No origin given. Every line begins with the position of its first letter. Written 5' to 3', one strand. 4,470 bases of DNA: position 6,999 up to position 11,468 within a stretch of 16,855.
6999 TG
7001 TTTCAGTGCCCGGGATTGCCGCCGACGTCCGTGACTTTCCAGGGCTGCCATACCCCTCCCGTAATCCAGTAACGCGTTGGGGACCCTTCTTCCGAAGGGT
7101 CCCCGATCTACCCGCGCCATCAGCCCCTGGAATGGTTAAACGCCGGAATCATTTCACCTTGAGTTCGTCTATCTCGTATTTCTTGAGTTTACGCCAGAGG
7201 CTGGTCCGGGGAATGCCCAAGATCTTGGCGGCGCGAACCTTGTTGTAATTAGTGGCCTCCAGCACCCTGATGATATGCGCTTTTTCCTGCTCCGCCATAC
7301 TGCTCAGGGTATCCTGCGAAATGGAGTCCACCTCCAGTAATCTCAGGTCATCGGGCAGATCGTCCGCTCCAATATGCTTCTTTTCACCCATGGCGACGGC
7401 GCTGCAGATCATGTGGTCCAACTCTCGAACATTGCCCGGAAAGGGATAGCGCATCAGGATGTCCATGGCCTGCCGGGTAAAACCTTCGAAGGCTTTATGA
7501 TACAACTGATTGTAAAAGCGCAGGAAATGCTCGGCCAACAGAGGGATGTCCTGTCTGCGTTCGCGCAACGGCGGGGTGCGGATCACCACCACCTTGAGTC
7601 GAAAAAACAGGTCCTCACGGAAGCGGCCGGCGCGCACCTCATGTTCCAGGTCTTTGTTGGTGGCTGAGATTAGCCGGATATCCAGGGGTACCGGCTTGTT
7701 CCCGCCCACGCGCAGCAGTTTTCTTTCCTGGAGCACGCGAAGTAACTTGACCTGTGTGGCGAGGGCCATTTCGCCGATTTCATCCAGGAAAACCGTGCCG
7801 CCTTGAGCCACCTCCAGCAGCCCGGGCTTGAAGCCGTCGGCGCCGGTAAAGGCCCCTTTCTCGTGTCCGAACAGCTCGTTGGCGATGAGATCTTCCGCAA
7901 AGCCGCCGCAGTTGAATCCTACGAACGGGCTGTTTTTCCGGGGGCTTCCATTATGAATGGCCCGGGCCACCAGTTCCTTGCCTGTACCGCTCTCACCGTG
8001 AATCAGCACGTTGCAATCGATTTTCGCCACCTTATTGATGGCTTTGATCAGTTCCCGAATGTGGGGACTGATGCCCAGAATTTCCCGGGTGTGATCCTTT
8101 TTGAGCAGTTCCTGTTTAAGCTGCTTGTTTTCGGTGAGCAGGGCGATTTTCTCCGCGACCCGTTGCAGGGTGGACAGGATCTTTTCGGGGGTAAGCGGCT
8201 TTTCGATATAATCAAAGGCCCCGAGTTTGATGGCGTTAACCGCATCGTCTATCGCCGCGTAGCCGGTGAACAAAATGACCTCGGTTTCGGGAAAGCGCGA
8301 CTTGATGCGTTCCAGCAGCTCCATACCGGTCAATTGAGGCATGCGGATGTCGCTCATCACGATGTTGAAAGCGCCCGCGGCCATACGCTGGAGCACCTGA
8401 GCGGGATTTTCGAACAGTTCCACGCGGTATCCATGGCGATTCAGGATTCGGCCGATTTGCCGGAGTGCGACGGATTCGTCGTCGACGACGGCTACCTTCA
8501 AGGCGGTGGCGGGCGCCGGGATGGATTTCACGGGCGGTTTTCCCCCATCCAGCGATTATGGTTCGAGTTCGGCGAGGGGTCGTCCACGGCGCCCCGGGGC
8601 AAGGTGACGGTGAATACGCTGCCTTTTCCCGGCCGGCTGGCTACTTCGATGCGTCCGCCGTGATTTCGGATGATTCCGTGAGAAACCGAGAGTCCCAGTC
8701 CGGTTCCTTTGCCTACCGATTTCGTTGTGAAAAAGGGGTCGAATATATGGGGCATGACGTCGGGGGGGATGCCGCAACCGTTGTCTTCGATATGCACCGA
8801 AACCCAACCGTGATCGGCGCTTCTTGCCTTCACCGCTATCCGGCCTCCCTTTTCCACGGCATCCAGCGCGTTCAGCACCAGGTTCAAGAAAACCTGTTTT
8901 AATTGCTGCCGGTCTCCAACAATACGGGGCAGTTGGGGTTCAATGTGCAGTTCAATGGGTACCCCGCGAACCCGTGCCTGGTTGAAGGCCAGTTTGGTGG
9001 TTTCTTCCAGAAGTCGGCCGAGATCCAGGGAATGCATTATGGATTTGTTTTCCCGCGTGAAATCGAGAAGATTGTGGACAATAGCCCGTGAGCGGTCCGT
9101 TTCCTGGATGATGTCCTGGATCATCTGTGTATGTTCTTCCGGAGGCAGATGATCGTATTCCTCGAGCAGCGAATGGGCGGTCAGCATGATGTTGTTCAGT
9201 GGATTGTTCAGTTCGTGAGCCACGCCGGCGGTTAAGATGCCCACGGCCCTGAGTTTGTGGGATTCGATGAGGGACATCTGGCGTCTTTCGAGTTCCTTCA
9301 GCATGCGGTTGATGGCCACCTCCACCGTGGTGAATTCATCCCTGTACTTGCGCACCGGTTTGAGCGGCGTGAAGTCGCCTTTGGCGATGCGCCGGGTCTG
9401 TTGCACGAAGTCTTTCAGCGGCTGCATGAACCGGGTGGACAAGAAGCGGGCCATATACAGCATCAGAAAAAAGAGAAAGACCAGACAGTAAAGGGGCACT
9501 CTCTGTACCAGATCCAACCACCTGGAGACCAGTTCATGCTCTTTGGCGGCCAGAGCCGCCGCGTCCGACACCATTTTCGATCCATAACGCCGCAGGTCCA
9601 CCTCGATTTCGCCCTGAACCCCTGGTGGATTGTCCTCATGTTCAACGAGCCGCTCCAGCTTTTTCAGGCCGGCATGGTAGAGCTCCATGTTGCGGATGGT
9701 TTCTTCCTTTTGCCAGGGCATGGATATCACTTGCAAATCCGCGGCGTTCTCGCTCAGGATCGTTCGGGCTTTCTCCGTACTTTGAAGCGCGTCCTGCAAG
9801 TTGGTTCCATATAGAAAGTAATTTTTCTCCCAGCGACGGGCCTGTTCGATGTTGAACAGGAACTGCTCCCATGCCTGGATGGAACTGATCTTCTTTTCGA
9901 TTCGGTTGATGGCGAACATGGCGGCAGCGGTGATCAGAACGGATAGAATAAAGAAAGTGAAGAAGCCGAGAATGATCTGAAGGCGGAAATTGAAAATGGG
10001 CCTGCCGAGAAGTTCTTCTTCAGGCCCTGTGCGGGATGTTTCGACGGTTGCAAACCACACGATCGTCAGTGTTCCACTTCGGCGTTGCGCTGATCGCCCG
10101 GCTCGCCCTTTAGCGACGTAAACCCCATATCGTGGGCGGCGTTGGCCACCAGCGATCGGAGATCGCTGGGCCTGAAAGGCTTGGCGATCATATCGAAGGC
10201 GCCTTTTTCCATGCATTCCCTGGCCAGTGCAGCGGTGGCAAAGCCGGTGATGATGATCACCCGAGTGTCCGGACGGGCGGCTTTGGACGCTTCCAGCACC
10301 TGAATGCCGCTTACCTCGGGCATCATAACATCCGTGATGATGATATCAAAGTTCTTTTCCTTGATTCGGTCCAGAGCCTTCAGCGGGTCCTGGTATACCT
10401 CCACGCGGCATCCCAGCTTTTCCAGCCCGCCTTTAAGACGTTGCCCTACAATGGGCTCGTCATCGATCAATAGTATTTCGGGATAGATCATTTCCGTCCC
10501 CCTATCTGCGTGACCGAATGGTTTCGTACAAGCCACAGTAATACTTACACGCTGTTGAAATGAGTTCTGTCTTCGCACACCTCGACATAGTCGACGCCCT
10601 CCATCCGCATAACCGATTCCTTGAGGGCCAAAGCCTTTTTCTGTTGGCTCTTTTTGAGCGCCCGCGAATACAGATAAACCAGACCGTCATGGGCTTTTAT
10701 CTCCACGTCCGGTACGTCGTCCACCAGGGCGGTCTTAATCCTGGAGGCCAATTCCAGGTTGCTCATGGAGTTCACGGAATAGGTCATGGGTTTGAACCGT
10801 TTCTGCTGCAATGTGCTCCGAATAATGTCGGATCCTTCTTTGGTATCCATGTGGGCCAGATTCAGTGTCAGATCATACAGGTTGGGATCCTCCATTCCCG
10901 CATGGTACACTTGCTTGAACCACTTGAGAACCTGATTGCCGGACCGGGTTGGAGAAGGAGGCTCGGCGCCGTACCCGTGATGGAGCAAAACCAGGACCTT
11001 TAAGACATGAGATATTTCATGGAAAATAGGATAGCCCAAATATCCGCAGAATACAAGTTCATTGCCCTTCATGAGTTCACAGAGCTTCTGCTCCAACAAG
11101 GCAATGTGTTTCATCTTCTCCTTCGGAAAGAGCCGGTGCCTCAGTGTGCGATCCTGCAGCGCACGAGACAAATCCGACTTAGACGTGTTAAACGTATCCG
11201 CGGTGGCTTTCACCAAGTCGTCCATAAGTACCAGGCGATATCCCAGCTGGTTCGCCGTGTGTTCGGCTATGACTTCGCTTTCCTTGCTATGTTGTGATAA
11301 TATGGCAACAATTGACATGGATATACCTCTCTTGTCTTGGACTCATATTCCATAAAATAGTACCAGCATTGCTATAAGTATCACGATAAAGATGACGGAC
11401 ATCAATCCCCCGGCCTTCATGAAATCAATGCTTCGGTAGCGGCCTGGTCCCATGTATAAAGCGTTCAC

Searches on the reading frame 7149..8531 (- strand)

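Call 8: search_protein_families(library=pfam, proteins=[window:7149-8531:-], max_evalue=0.01)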
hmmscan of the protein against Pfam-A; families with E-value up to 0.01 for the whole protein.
window:7149-8531:- (460 aa): 12 families
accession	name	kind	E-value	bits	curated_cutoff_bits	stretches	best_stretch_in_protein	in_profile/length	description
PF00158.32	Sigma54_activat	-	3.9e-68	228.8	20.2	1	152-317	2-167/168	Sigma-54 interaction domain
PF00072.30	Response_reg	-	2.2e-28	99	30.2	1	13-122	1-110/111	Response regulator receiver domain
PF25601.1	AAA_lid_14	-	7.3e-26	90.3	27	1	323-397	1-75/87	AAA+ ATPase lid domain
PF14532.12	Sigma54_activ_2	-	3.3e-20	73.2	25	1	152-322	1-138/138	Sigma-54 interaction domain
PF02954.25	HTH_8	-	1.9e-15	56.7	22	1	412-452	2-42/42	Bacterial regulatory protein, Fis family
PF07728.20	AAA_5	-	7.5e-07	29.7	22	1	174-293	1-123/139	AAA domain (dynein-related subfamily)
PF00004.35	AAA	-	0.00025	21.9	21.2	1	175-311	1-130/131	ATPase family associated with various cellular activities (AAA)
PF01078.27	Mg_chelatase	-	0.0012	18.7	20.3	0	230-292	93-157/207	Magnesium chelatase, subunit ChlI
PF13191.12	AAA_16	-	0.0039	18.1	32.6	1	157-205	8-57/167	AAA ATPase domain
PF07724.20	AAA_2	-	0.0048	17.4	27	0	174-277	5-109/166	AAA domain (Cdc48 subfamily)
PF00493.29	MCM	-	0.0065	16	23.3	0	169-270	54-148/224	MCM P-loop domain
PF20030.5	bpMoxR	-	0.0069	15.9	27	0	167-299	28-152/205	MoxR domain in the MoxR-vWA-beta-propeller ternary systems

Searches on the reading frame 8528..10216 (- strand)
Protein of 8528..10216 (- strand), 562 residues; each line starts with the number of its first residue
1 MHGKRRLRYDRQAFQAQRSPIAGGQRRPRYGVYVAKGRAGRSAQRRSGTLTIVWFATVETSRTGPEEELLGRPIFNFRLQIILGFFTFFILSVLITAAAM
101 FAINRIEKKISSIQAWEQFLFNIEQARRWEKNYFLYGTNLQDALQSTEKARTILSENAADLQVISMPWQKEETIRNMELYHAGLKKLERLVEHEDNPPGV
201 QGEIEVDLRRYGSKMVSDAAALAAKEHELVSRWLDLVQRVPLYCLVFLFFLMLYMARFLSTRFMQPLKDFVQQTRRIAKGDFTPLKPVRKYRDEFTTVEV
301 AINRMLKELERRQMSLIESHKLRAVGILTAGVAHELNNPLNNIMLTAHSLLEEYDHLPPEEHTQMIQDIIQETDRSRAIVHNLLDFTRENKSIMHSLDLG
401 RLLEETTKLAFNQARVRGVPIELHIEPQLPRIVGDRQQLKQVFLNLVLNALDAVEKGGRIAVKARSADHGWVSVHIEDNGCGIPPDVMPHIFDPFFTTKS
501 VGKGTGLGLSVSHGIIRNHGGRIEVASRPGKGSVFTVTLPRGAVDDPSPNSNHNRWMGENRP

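Call 8: search_protein_families(library=pfam, proteins=[window:8528-10216:-], max_evalue=0.01)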
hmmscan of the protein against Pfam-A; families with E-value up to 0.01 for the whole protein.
window:8528-10216:- (562 aa): 3 families
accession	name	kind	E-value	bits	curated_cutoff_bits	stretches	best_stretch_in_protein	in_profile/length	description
PF02518.31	HATPase_c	-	1.4e-31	109.7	26.4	1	434-541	1-109/111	Histidine kinase-, DNA gyrase B-, and HSP90-like ATPase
PF00512.31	HisKA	-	9.5e-15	54.9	26.9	1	328-389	5-63/66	His Kinase A (phospho-acceptor) domain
PF00672.30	HAMP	-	6e-11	42.9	25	1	258-310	1-52/53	HAMP domain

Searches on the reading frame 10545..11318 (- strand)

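Call 8: search_protein_families(library=pfam, proteins=[window:10545-11318:-], max_evalue=0.01)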
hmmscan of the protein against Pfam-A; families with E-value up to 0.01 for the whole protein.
window:10545-11318:- (257 aa): 1 family
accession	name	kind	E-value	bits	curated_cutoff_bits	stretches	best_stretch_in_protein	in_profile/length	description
PF13189.12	Cytidylate_kin2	-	4.1e-08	34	28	1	4-110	2-117/176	Cytidylate kinase-like family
